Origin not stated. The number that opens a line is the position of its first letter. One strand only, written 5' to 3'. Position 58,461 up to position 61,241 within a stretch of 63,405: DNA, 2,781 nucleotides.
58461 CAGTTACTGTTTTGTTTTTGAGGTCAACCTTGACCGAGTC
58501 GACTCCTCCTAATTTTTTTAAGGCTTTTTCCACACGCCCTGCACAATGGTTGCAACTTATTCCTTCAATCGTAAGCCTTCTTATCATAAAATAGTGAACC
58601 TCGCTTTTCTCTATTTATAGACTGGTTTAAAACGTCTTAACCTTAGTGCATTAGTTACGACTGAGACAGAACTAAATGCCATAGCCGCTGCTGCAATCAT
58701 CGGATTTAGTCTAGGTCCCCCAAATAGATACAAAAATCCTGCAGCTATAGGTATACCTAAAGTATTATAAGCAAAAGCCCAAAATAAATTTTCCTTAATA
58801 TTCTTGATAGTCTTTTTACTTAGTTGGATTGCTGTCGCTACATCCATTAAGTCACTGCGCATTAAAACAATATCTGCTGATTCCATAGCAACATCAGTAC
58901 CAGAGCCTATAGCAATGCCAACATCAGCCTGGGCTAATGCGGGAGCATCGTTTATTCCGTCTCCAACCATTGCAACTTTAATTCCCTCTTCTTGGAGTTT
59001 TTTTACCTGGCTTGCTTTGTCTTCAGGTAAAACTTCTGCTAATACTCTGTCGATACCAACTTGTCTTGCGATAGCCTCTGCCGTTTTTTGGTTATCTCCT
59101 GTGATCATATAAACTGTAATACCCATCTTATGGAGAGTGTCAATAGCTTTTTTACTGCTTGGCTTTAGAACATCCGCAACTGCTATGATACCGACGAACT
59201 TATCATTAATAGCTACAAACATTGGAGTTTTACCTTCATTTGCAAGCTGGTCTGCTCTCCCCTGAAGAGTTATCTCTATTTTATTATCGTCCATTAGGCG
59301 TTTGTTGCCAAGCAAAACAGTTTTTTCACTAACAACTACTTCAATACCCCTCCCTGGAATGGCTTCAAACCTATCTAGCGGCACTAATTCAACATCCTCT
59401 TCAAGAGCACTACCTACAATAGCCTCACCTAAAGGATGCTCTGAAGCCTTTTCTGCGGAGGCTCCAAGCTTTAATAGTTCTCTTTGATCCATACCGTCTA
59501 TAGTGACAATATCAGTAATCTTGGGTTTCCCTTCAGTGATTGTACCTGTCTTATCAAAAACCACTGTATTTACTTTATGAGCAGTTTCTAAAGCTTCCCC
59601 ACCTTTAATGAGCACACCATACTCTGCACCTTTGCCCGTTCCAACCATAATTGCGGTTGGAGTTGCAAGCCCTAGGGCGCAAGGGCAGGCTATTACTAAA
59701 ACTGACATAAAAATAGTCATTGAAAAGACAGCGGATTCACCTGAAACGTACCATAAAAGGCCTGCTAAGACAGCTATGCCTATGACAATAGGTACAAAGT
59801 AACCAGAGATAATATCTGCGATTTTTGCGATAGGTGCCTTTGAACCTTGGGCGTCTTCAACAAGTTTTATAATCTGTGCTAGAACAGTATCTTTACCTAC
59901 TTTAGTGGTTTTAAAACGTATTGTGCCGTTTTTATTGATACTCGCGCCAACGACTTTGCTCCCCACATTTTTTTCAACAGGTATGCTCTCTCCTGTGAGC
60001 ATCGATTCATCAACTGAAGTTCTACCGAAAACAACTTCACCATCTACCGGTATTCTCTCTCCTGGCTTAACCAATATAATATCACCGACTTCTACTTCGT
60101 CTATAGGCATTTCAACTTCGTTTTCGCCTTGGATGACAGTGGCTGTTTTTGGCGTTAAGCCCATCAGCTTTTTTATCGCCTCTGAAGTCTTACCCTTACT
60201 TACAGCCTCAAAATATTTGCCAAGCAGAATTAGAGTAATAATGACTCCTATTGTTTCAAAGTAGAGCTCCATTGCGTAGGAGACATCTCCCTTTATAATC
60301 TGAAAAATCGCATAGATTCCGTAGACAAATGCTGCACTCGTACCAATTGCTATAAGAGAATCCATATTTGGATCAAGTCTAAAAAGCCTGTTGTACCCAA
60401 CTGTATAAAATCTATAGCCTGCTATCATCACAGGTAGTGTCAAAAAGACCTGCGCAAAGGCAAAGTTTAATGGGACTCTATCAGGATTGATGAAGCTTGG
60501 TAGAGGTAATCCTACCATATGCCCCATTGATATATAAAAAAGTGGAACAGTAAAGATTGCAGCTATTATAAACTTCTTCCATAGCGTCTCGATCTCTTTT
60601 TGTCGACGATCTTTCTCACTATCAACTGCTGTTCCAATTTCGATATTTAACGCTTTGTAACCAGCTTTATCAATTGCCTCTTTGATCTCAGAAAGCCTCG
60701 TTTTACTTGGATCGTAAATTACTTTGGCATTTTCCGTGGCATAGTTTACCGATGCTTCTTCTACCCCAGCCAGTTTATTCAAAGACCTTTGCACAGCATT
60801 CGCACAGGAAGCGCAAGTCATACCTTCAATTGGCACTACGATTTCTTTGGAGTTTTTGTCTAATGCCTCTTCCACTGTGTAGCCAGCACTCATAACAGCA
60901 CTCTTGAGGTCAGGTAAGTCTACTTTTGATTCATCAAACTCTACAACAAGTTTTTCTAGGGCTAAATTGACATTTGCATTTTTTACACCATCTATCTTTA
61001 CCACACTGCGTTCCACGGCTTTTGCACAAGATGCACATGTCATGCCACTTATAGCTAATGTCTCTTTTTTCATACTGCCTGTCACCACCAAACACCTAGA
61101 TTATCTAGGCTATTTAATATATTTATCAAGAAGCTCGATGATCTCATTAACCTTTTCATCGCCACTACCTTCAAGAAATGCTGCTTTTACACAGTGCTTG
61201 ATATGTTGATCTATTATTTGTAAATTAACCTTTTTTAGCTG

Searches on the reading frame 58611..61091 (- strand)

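Call 69: search_protein_families(library=ncbifam, proteins=[window:58611-61091:-], max_evalue=1e-10)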
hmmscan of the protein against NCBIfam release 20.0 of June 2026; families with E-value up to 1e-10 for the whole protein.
window:58611-61091:- (826 aa): 28 families (the best 25 are shown)
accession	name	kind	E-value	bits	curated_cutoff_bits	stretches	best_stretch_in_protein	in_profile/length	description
NF007952.0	PRK10671.1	equivalog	6.5e-220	732.5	1316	1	80-823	103-836/838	copper-exporting P-type ATPase CopA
TIGR01525.1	ATPase-IB_hvy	subfamily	1.9e-204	680.7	346.25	1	243-818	1-560/560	heavy metal translocating P-type ATPase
TIGR01511.1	ATPase-IB1_Cu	subfamily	2.1e-192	640.8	397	1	224-819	1-542/542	copper-translocating P-type ATPase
NF008262.1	PRK11033.1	equivalog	1e-148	497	1005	2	283-822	200-731/731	zinc/cadmium/mercury/lead-transporting ATPase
TIGR01512.1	ATPase-IB2_Cd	subfamily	1.2e-130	436.5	313.5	2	273-598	14-305/494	cadmium family heavy metal-translocating P-type ATPase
NF033775.1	P_type_ZntA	exception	8.9e-130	434.2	1240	1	283-820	205-730/732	Zn(II)/Cd(II)/Pb(II) translocating P-type ATPase ZntA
TIGR01494.1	ATPase_P-type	subfamily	6.4e-102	341.4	62.3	1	283-789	1-466/478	HAD-IC family P-type ATPase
TIGR01497.1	kdpB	equivalog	8.3e-73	245.6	527.9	1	255-760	43-565/675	potassium-transporting ATPase subunit KdpB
TIGR01647.1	ATPase-IIIA_H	equivalog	9.6e-63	212.5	615.5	2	272-682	50-483/755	plasma-membrane proton-efflux P-type ATPase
NF010609.0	PRK14010.1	equivalog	4.9e-57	193.6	1323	1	275-752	62-552/673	K(+)-transporting ATPase subunit B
TIGR01517.1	ATPase-IIB_Ca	equivalog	7.4e-45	153.4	507.05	2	631-770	534-694/882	calcium-translocating P-type ATPase, PMCA-type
TIGR01522.1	ATPase-IIA2_Ca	equivalog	2.6e-41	141.3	798.3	2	611-769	466-654/854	calcium-transporting P-type ATPase, PMR1-type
TIGR01106.1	ATPase-IIC_X-K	subfamily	5.1e-38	130.6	946.1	2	253-525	82-362/997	Na,H/K antiporter P-type ATPase subunit alpha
TIGR01116.1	ATPase-IIA1_Ca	equivalog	1.5e-37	129.2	703.4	2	631-768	456-608/799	calcium-translocating P-type ATPase, SERCA-type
NF033795.1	chaper_CopZ_Bs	exception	3.5e-37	126.4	91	2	9-74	1-66/66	copper chaperone CopZ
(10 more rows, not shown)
